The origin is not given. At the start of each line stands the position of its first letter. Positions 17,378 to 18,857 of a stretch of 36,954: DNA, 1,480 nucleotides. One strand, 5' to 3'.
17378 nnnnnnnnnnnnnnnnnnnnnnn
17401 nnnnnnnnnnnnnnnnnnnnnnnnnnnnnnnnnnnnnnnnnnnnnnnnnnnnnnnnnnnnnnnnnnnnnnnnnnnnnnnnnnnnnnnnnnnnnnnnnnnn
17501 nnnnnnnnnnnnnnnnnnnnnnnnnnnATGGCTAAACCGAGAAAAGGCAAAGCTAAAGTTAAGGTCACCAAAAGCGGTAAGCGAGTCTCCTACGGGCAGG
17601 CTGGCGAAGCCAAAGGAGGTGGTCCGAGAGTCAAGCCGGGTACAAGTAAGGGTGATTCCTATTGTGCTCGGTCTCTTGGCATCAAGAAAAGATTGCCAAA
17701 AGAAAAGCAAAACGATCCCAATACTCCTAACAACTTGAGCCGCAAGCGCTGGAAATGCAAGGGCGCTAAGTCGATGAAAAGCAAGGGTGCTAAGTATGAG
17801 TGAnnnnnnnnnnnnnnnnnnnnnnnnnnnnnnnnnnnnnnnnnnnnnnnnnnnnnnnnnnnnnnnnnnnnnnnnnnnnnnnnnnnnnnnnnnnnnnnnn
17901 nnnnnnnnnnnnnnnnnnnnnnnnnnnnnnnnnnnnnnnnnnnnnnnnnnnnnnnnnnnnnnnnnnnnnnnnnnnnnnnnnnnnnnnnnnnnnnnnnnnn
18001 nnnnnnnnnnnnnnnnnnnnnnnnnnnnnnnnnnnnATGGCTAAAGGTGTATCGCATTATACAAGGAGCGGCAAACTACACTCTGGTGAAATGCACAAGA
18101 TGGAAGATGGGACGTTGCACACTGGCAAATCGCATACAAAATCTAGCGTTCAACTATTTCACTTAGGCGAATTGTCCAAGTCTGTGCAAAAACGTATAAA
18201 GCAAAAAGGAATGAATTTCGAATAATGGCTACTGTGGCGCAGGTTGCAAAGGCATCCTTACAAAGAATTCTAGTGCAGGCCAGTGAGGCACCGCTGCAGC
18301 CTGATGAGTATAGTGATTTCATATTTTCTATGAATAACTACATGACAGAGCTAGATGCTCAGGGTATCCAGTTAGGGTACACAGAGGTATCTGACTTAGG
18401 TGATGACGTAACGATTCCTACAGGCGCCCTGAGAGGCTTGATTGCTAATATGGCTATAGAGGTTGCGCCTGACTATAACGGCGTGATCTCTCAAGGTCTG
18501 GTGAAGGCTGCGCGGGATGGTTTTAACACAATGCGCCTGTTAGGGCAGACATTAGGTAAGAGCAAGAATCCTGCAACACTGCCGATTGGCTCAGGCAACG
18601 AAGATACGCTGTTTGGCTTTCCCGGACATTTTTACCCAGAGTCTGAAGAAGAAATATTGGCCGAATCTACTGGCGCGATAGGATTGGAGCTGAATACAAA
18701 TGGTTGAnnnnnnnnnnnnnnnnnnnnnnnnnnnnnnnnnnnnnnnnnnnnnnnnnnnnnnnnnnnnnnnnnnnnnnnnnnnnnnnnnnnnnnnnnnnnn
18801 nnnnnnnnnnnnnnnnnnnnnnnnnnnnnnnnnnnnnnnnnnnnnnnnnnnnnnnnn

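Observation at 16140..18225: Scaffold and three small, very basic proteins flanking the coat gene all end in the same aromatic-Glu tag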

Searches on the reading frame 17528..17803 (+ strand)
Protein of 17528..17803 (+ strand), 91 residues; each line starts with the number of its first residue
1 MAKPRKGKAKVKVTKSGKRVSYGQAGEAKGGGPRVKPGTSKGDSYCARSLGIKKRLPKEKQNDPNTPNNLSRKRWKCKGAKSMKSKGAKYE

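Call 8: search_protein_families(library=pfam, proteins=[window:17528-17803:+], max_evalue=0.1)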
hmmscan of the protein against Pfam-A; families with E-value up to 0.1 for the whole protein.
window:17528-17803:+ (91 aa): 0 families

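Call 9: search_protein_families(library=phrogs, proteins=[window:17528-17803:+], max_evalue=0.1)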
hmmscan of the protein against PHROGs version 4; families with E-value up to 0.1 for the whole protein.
window:17528-17803:+ (91 aa): 4 families
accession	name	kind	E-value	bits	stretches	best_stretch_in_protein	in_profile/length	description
phrog_4689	-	unknown function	0.00013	23.4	1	32-77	53-99/99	-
phrog_10346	-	unknown function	0.0012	18.8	1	39-77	489-525/525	-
phrog_11180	-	unknown function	0.0014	20.1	1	7-77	69-141/141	-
phrog_727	-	unknown function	0.012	15.8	1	33-80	385-433/450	-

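Call 20: search_dna_similar(query=window:17528-17803:+, collection=phages, mode=protein, max_evalue=0.01, max_rows=40)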
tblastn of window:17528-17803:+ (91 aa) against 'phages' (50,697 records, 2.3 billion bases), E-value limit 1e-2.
Records with a match: 17; places in all: 17; records where one place covers at least 80% of the query: 1.
Best place of each record, by identity: 60-80% 12; <60% 5.
By first word of the organism name: Vibrio 10; Cyanophage 5; Roseobacter 2.
By host as written in the record: Vibrio lentus 8; Parasynechococcus marenigrum WH 8102 3; - 2; Synechococcus sp. CC9605 2; Rhodobacteraceae bacterium FZCC0042 1; Rhodobacteraceae bacterium FZCC0040 1.
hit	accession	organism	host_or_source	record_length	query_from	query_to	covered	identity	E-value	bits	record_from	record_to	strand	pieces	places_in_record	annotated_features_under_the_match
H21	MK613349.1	Roseobacter phage CRP-7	Rhodobacteraceae bacterium FZCC0042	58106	1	75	82%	70.7%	9e-24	99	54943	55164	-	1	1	hypothetical protein (x2)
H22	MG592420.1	Vibrio phage 1.036.O._10N.286.45.C3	Vibrio lentus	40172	18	75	64%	69.0%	1e-15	76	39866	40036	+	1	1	hypothetical protein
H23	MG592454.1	Vibrio phage 1.079.O._10N.286.45.E9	Vibrio lentus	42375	18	75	64%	69.0%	1e-15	76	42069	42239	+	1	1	hypothetical protein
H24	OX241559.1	Vibrio phage 468E53-1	Seawater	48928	15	75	67%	65.1%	5e-14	71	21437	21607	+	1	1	conserved hypothetical protein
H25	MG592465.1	Vibrio phage 1.090.B._10N.286.48.F1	Vibrio lentus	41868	18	75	64%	67.2%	2e-15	74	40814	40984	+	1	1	hypothetical protein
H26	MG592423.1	Vibrio phage 1.039.O._10N.286.55.A2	Vibrio lentus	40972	18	75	64%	67.2%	3e-15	74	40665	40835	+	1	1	hypothetical protein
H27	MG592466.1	Vibrio phage 1.091.O._10N.286.52.B12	Vibrio lentus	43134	18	75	64%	67.2%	3e-15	74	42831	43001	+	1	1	hypothetical protein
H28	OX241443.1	Vibrio phage 199E37-1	Seawater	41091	15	75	67%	63.5%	5e-13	68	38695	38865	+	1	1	conserved hypothetical protein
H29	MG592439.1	Vibrio phage 1.061.O._10N.286.55.C2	Vibrio lentus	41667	18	75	64%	65.5%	1e-14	72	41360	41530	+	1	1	hypothetical protein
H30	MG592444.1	Vibrio phage 1.067.O._10N.261.52.C9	Vibrio lentus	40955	18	75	64%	65.5%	1e-14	72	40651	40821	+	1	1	hypothetical protein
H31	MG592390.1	Vibrio phage 1.003.O._10N.286.48.A2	Vibrio lentus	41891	18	75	64%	65.5%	1e-14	72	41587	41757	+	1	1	hypothetical protein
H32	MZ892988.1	Roseobacter phage CRP-212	Rhodobacteraceae bacterium FZCC0040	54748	32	75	48%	61.4%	2e-8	55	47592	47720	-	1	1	hypothetical protein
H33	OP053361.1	Cyanophage S-TIM61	Synechococcus sp. CC9605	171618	32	75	48%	51.1%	4e-5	45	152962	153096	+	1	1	hypothetical protein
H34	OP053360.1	Cyanophage S-TIM66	Synechococcus sp. CC9605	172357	32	75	48%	51.1%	4e-5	45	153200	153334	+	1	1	hypothetical protein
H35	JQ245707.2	Cyanophage S-TIM5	Parasynechococcus marenigrum WH 8102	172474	32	75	48%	51.1%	4e-5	45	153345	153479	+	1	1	hypothetical protein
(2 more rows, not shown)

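Call 21: get_annotated_region(hit=H21, flank=2500)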
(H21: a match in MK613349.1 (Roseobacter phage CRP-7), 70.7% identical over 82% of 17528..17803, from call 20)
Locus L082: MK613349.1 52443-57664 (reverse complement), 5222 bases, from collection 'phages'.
description: Roseobacter phage CRP-7, complete genome.
organism: Roseobacter phage CRP-7 (NCBI taxid 2559286)
taxonomy: Viruses; Duplodnaviria; Heunggongvirae; Uroviricota; Caudoviricetes
host: Rhodobacteraceae bacterium FZCC0042; source: East Sea of China; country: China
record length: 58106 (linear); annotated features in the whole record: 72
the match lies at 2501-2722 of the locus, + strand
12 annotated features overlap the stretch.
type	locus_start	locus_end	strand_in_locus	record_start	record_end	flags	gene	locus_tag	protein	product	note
CDS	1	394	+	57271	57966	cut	-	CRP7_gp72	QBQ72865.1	hypothetical protein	-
CDS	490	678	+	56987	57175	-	-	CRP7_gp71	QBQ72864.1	hypothetical protein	-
CDS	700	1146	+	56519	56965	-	-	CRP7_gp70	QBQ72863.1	hypothetical protein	-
CDS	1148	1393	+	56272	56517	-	-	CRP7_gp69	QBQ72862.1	hypothetical protein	-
CDS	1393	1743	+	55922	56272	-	-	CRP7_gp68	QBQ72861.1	hypothetical protein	-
CDS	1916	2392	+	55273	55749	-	-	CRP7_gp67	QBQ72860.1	hypothetical protein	-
CDS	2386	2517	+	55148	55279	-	-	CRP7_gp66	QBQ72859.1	hypothetical protein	-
CDS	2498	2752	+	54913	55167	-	-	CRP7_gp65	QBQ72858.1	hypothetical protein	-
CDS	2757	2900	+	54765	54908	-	-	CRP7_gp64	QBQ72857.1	hypothetical protein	-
CDS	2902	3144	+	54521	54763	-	-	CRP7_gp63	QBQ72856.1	hypothetical protein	-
CDS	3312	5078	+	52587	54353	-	-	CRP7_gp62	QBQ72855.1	terminase large subunit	-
CDS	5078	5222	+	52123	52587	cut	-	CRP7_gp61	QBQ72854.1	hypothetical protein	-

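Call 22: get_annotated_region(hit=H22, flank=2500)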
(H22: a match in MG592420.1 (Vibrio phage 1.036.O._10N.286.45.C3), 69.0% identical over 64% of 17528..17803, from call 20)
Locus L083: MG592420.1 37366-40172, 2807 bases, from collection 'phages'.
description: Vibrio phage 1.036.O._10N.286.45.C3, partial genome.
organism: Vibrio phage 1.036.O._10N.286.45.C3 (NCBI taxid 1881296)
taxonomy: Viruses; Duplodnaviria; Heunggongvirae; Uroviricota; Caudoviricetes
host: Vibrio lentus; source: iron chloride precipitation of 0.2um-filtered seawater, resuspended in oxalate solution; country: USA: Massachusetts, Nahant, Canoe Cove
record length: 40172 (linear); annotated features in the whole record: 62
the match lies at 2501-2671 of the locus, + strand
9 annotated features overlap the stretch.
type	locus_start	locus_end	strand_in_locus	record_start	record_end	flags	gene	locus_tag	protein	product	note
CDS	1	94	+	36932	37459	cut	-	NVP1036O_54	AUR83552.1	hypothetical protein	NVP1036O_54; tara_best_match:OM-RGC.v1.023932050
CDS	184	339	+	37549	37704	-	-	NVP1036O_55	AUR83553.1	coil containing protein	NVP1036O_55; tara_best_match:OM-RGC.v1.037845244; cvp_best_match:CAMPEP_0000029090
CDS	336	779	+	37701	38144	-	-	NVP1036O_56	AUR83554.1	hypothetical protein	NVP1036O_56; tara_best_match:OM-RGC.v1.023536219; cvp_best_match:CAMPEP_0000029076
CDS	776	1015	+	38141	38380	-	-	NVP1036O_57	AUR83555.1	hypothetical protein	NVP1036O_57; tara_best_match:OM-RGC.v1.033531561; cvp_best_match:CAMPEP_0000025948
CDS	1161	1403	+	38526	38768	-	-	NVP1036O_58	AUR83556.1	TMhelix containing protein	NVP1036O_58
CDS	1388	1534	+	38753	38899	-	-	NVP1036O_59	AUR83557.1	hypothetical protein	NVP1036O_59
CDS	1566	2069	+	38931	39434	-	-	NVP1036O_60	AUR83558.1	TMhelix containing protein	NVP1036O_60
CDS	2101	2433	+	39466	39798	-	-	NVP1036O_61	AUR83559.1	TMhelix containing protein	NVP1036O_61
CDS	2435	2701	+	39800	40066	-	-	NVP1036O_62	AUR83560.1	hypothetical protein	NVP1036O_62; tara_best_match:OM-RGC.v1.032350060; cvp_best_match:RF_PEP_422936304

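Call 23: get_annotated_region(hit=H35, flank=1500)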
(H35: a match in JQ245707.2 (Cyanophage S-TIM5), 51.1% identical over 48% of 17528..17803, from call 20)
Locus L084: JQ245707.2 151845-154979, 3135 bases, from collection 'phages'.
description: Cyanophage S-TIM5, complete genome.
organism: Cyanophage S-TIM5 (NCBI taxid 1137745)
taxonomy: Viruses; Duplodnaviria; Heunggongvirae; Uroviricota; Caudoviricetes; Aurunvirus; Aurunvirus STIM5
host: Parasynechococcus marenigrum WH 8102; source: surface waters from the Gulf of Aqaba, Red Sea; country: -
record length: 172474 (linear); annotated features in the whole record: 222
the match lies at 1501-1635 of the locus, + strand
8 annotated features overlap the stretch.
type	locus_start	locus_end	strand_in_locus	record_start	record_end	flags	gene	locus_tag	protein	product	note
CDS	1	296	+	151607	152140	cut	-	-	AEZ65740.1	virion structural protein and packaging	-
CDS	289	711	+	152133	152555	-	-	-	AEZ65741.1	hypothetical protein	-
CDS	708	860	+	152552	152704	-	-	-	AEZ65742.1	virion structural protein and packaging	-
CDS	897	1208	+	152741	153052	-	-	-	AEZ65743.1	hypothetical protein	-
CDS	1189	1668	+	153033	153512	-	-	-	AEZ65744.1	hypothetical protein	-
CDS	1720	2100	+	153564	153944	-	-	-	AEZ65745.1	hypothetical protein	-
CDS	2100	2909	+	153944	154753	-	-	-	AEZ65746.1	hypothetical protein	-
CDS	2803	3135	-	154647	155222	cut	-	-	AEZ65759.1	hypothetical protein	-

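Call 49: search_protein_families(library=pfam, proteins=[window:17528-17803:+], max_evalue=10)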
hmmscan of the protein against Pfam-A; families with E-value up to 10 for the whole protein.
window:17528-17803:+ (91 aa): 1 family
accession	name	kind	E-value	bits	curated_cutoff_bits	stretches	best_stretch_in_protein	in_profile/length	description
PF02831.20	gpW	-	0.17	12.1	22.5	1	7-25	19-37/66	gpW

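Call 55: find_homologous_proteins(query=window:17528-17803:+, max_evalue=0.001)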
Query window:17528-17803:+ (91 aa): 1854 proteins with E <= 0.001 among 1858 candidates; the best 120 are listed.
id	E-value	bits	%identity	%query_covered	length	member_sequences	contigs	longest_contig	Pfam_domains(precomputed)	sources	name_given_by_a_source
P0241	3.9e-45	170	78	90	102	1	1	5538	-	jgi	jgi:hypothetical protein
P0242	1.3e-44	168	91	100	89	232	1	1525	-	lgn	-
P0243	2.9e-43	164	88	100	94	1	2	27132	-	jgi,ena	jgi:hypothetical protein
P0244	3.3e-43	164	88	100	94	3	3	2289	-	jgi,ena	-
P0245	5.2e-43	163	88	100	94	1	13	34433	-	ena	-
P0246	8.4e-42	159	87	100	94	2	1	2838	-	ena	-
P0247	1.2e-41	159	87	93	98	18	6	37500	-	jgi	jgi:hypothetical protein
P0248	1.8e-41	158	93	92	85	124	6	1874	-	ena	-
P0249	3.1e-41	157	86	100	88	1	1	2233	-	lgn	-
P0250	8.4e-41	156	86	93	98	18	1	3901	-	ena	-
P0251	1.1e-40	156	86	100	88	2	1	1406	-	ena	-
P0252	1.4e-40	155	87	93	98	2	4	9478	-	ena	-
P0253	1.5e-40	155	90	95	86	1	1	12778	-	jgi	jgi:hypothetical protein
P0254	1.5e-40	155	86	93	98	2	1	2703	-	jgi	jgi:hypothetical protein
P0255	1.5e-40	155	87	100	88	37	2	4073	-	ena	-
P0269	2.5e-39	151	92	91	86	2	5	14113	-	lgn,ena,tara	tara:strand:- start:441 stop:701 length:261 start_codon:yes stop_codon:yes gene_type:complete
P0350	2.8e-37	145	86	92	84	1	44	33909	-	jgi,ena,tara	jgi:hypothetical protein|tara:strand:+ start:468 stop:722 length:255 start_codon:yes stop_codon:yes 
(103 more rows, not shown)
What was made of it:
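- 17528..17803 (+): p91: a 91-aa basic protein (pI 10.7) with a DUF6321-like core at residues 18-77. Tag K-G-A-K-Y-E at 17783-17800. 1,854 homologues (call 55).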

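Call 58: find_encoding_contigs(protein=P0350, flank=8000, max_places=2)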
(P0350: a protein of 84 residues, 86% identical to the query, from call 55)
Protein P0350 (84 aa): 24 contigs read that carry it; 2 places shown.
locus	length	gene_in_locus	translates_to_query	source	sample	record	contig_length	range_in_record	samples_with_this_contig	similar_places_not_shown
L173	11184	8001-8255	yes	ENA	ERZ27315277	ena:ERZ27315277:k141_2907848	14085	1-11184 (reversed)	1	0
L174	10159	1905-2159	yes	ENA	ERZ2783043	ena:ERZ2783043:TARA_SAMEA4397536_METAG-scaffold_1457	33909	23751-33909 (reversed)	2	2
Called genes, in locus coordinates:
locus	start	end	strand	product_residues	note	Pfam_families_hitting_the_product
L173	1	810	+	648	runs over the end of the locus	-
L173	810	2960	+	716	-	-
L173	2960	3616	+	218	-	-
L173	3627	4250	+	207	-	-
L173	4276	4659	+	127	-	PF16778:Phage_tail_APC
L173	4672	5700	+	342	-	-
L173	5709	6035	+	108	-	-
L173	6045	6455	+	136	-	-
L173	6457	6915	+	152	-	-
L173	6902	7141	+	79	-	-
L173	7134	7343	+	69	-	-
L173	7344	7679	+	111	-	-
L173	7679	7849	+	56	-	-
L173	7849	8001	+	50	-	-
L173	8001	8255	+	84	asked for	-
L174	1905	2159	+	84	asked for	-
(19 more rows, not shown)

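Call 59: find_encoding_contigs(protein=P0247, flank=8000, max_places=2)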
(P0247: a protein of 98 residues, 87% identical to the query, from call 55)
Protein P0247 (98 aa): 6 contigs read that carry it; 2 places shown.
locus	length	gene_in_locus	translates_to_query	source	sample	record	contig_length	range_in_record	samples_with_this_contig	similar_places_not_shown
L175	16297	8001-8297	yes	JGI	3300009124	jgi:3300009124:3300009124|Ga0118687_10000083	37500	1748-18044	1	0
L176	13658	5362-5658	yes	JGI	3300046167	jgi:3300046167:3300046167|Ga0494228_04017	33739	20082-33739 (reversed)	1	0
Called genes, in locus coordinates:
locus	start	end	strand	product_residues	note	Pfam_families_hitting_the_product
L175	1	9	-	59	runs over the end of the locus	-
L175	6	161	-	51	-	-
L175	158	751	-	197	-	-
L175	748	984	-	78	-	-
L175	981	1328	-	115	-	-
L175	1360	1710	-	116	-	-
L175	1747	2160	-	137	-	-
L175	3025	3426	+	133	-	-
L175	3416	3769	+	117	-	PF08291:Peptidase_M15_3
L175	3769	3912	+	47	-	-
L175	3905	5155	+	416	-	PF03237:Terminase_6N, PF04466:Terminase_3 (weak)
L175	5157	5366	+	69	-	-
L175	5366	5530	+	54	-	-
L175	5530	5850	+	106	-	-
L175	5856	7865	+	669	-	PF23899:SU10_portal, PF16510:P22_portal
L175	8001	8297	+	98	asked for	-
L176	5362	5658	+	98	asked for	-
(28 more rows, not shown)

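Call 68: predict_structure(alignment_id=A1)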
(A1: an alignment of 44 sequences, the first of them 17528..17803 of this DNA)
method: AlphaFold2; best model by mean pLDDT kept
length: 91 residues; sequences in the alignment: 44
mean_pLDDT: 76.0   pTM: 0.51
mean pLDDT of the five models: 76.0, 75.7, 74.3, 71.4, 68.4
residues with pLDDT >= 90: 24; 70-90: 35; 50-70: 25; < 50: 7
segments of 3 or more residues with pLDDT < 50: 87-91
pLDDT, mean of each block of 10 residues (from residue 1): 61 76 58 69 90 92 90 88 64 36
secondary structure, 60 per line:
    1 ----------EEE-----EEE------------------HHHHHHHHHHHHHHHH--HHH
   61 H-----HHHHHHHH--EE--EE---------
elements in order: E11-13 E19-21 H40-55 H58-61 H67-74
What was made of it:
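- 17528..17803 (+): AF2 gives a small folded core and a disordered tail (call 68).
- No dimerisation domain is evident: p91 is predicted as a small monomeric core (call 68).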

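Call 70: fold_search(model_id=the predicted structure, library=pdb)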
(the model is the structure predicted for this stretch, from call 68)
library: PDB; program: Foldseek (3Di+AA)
matches with E <= 10: 7; with E <= 0.001: 0
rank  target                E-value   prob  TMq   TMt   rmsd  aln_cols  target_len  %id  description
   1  8ti9_B                6.7e+00  0.01  0.11  0.09   8.8        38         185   21  CryoEM structure of octamer assembly of Shedu nuclease domain from Bacillus cereus (released 2024-07-31)
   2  8oeq_CB               8.3e+00  0.03  0.16  0.15   5.2        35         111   34  Crystal structure of the Candida albicans 80S ribosome in complex with Paromomycin (250uM) (released 2024-09-25)
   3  8ti9_C                8.3e+00  0.01  0.16  0.09  12.5        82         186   15  CryoEM structure of octamer assembly of Shedu nuclease domain from Bacillus cereus (released 2024-07-31)
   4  2z2l_D                8.9e+00  0.04  0.16  0.12   3.4        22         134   23  Penicillin-Binding Protein 2X (PBP2X) from Streptococcus pneumoniae (released 2007-09-04)
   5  7pzy_AH               8.9e+00  0.01  0.16  0.14   5.8        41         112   27  Structure of the vacant Candida albicans 80S ribosome (released 2022-05-18)
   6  8hwg_F                9.5e+00  0.02  0.21  0.07  13.1        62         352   16  D5 ATPrS-ADP-ssDNA form (released 2024-01-10)
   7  6jwk_A                9.5e+00  0.01  0.18  0.09  12.4        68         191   19  Crystal structure of maleylpyruvate isomerase from Pseudomonas aeruginosa PAO1 (released 2019-05-29)
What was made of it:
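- Tried and rejected: Fold search of the p91 model against PDB: no match with E below 6 (call 70).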

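Call 84: search_protein_families(library=ncbifam, proteins=[window:17528-17803:+], max_evalue=1)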
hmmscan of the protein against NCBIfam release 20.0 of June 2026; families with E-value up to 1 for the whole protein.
window:17528-17803:+ (91 aa): 0 families
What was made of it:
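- Tried and rejected: Pfam, NCBIfam: nothing significant (calls 8, 49, 84).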

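Call 85: find_encoding_contigs(protein=P0269, flank=7000, max_places=1)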
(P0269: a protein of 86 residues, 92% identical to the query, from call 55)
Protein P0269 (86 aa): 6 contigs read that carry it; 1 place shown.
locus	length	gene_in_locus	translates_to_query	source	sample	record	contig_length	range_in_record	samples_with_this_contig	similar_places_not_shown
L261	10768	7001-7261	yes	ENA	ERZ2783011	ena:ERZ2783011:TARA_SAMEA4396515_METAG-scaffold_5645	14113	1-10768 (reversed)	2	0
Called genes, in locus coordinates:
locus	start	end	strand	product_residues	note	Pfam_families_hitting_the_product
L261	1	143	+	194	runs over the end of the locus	-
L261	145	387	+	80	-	-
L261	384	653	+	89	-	-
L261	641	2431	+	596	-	PF17289:Terminase_6C (weak)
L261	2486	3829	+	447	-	-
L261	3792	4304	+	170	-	-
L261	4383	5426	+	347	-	-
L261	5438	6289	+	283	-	-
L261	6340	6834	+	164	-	-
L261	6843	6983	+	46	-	-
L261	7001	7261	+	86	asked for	-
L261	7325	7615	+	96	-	-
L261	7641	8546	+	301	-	-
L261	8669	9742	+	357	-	-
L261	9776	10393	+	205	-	-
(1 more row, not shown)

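Call 86: find_encoding_contigs(protein=P0253, flank=7000, max_places=1)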
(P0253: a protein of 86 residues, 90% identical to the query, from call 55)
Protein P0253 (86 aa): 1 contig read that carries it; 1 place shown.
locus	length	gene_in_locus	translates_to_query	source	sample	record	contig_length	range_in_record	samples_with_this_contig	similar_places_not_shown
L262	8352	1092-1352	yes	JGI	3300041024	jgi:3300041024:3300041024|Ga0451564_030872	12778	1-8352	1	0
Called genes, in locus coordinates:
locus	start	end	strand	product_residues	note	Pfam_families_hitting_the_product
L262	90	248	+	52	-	-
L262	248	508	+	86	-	PF11753:DUF3310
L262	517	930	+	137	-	PF00565:SNase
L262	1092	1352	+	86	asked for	-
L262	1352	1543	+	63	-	-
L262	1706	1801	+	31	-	-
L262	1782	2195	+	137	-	PF16677:GP3_package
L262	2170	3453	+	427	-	PF04466:Terminase_3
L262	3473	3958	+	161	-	-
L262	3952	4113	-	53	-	-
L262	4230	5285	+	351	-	PF25735:Phage_L5_gp82 (faint)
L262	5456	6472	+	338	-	PF23802:DUF7178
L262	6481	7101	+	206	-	PF24175:SU10_adaptor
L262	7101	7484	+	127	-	PF23140:Gp80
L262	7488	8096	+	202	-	-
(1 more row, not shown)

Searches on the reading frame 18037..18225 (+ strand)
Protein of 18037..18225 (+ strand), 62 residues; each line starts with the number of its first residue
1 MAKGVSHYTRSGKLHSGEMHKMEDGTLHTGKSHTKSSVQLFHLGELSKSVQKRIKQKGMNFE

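Call 8: search_protein_families(library=pfam, proteins=[window:18037-18225:+], max_evalue=0.1)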
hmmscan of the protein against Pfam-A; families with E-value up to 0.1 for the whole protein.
window:18037-18225:+ (62 aa): 0 families

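Call 9: search_protein_families(library=phrogs, proteins=[window:18037-18225:+], max_evalue=0.1)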
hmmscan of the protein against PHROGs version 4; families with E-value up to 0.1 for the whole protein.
window:18037-18225:+ (62 aa): 0 families

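Call 49: search_protein_families(library=pfam, proteins=[window:18037-18225:+], max_evalue=10)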
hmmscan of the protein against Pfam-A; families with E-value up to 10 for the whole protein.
window:18037-18225:+ (62 aa): 1 family
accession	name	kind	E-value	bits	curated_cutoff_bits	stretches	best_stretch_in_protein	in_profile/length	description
PF24166.1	DUF7410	-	0.42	11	27.5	0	26-33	15-22/22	Domain of unknown function (DUF7410)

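Call 79: search_protein_representatives(protein=window:18037-18225:+)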
Query: 62 residues. Proteins with E-value up to 0.001 (for the whole library): 189; up to 1e-10: 24; up to 1e-30: 1. The best 150 are listed.
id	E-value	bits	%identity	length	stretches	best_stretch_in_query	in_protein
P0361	3.2e-31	121.3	97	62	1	1-62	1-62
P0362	5.2e-14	67.6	61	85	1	1-56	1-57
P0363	1.0e-13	66.6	58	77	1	2-54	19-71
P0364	5.0e-13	64.5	61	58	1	1-57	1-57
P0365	1.0e-12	63.6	57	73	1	1-54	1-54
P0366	1.2e-12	63.4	58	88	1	1-57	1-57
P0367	2.1e-12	62.6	62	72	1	1-50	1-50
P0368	2.9e-12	62.1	57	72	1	1-53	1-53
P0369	3.4e-12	61.9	62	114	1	3-57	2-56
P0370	4.9e-12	61.4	57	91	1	2-57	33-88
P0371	5.2e-12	61.3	61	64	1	3-58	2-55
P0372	5.6e-12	61.2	54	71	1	1-56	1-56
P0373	7.2e-12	60.9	57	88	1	3-56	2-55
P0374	8.6e-12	60.6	58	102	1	3-54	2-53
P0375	8.7e-12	60.6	62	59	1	3-57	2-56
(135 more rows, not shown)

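Call 84: search_protein_families(library=ncbifam, proteins=[window:18037-18225:+], max_evalue=1)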
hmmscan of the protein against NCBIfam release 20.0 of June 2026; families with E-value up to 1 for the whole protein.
window:18037-18225:+ (62 aa): 0 families

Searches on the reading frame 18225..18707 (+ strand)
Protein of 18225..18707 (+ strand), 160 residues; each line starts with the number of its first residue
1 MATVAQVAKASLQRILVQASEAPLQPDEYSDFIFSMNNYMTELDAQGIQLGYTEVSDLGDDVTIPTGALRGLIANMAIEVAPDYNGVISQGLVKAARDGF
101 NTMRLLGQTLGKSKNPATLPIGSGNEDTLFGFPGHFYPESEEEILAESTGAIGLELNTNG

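Call 8: search_protein_families(library=pfam, proteins=[window:18225-18707:+], max_evalue=0.1)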
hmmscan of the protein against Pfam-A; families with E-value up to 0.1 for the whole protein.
window:18225-18707:+ (160 aa): 1 family
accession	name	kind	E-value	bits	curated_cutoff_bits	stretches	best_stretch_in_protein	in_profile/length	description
PF11650.14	P22_Tail-4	-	6.1e-09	36.6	21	1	10-143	13-152/159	P22 tail accessory factor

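Call 9: search_protein_families(library=phrogs, proteins=[window:18225-18707:+], max_evalue=0.1)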
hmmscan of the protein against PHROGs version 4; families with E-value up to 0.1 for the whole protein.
window:18225-18707:+ (160 aa): 2 families
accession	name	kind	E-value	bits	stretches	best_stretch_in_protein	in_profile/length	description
phrog_637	-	connector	5.8e-21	76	1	1-142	3-150/156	head-tail adaptor Ad3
phrog_12985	-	unknown function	5.4e-06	27.3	1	54-103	159-208/238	-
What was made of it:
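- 18225..18707 (+): Head-tail adaptor (P22 gp4-like). It marks the downstream border of the variable cassette slot. PF11650, E 6e-9, and phrog_637 (calls 8, 9).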
